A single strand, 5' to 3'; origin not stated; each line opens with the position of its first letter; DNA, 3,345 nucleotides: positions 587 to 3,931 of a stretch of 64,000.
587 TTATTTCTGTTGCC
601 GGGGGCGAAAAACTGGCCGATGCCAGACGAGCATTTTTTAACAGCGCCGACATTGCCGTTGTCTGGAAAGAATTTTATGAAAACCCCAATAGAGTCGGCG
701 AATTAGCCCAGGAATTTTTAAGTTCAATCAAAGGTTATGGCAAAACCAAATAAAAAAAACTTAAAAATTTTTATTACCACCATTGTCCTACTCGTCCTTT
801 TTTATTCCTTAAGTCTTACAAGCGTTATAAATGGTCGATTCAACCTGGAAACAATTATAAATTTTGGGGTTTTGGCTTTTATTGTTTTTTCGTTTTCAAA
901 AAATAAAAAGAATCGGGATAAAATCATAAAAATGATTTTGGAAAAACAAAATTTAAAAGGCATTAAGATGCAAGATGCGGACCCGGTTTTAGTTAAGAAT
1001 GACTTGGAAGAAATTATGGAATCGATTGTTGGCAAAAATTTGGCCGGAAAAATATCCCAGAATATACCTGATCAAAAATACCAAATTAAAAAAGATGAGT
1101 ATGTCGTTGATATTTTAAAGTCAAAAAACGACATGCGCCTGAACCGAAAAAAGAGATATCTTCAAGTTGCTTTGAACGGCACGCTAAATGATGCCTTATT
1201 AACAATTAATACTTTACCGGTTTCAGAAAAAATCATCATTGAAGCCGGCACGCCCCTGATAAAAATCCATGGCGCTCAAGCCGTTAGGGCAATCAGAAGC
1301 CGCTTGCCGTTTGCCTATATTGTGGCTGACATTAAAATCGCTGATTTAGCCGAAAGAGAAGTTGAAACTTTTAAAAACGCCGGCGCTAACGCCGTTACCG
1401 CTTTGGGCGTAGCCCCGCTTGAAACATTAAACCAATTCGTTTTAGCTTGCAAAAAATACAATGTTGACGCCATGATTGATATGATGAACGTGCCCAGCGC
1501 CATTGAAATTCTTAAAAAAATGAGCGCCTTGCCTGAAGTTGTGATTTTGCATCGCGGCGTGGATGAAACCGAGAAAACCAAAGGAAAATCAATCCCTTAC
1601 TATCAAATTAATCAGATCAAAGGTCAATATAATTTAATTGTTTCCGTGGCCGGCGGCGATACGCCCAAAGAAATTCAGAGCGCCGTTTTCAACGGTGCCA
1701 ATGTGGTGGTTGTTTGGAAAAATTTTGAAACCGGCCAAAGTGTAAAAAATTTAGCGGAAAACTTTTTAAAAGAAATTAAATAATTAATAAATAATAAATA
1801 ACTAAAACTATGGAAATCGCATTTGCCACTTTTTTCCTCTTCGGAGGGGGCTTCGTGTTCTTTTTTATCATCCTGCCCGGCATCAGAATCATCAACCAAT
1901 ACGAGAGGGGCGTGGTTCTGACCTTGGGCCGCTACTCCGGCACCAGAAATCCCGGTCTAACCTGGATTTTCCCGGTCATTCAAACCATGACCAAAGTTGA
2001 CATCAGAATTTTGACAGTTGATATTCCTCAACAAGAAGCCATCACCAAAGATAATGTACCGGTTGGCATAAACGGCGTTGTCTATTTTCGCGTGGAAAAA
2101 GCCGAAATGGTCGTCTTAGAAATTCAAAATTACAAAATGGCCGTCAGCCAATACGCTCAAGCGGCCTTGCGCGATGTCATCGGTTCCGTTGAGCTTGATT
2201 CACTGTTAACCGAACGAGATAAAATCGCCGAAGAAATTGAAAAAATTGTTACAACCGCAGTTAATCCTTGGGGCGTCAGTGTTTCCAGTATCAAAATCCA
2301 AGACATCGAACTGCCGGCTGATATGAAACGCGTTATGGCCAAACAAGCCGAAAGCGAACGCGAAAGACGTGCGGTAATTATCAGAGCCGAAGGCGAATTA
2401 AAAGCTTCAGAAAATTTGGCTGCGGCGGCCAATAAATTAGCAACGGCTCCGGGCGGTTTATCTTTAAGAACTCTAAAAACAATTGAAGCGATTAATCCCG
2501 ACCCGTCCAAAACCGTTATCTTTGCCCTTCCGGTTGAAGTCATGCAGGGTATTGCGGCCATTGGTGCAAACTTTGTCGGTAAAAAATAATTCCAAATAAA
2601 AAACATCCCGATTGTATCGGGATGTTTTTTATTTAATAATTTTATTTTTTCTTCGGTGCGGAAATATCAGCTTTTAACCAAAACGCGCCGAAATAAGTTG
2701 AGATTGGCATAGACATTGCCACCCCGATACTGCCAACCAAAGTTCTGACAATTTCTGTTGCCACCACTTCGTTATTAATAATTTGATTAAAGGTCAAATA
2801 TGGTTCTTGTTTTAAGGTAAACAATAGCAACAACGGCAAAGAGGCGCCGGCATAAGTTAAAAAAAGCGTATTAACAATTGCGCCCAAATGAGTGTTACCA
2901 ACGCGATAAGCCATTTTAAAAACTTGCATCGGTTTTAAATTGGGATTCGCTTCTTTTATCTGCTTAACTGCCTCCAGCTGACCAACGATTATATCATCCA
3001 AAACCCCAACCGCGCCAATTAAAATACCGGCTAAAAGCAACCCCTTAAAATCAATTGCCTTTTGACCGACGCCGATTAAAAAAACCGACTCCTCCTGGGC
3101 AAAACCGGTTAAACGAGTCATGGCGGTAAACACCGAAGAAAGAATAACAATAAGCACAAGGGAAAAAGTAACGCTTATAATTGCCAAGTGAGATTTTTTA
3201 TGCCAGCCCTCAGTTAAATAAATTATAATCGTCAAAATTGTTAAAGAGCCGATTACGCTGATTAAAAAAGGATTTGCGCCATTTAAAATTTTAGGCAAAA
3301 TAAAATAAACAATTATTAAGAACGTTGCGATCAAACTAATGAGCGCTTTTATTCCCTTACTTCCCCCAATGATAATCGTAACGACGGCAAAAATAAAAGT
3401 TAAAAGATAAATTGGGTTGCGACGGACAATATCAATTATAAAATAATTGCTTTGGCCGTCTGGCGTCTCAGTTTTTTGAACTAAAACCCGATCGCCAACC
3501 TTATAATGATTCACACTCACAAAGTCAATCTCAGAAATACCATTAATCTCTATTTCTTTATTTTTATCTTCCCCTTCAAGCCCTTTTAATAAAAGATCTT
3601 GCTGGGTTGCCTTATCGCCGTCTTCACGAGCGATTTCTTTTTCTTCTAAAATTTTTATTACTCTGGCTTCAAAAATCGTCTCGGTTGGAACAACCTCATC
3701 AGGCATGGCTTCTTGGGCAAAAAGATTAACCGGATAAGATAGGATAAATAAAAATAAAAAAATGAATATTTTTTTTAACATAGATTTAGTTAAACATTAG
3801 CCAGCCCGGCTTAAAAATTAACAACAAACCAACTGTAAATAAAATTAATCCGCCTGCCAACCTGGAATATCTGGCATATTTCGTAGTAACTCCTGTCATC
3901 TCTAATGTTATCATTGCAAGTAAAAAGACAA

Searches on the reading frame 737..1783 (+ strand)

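Call 64: search_protein_families(library=pfam, proteins=[window:737-1783:+], max_evalue=0.00001)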
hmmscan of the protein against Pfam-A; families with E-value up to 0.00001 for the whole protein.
window:737-1783:+ (348 aa): 1 family
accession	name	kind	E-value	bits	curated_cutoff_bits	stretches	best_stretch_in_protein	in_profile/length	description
PF00215.30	OMPdecase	-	3.1e-18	66.9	27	1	141-326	2-204/221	Orotidine 5'-phosphate decarboxylase / HUMPS family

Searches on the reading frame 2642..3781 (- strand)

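Call 64: search_protein_families(library=pfam, proteins=[window:2642-3781:-], max_evalue=0.00001)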
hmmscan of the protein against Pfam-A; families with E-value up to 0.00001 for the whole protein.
window:2642-3781:- (379 aa): 1 family
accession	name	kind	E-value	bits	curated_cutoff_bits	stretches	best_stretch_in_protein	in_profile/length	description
PF07907.16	YibE_F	-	1.2e-64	218.6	27.2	1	124-366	1-240/241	YibE/F-like protein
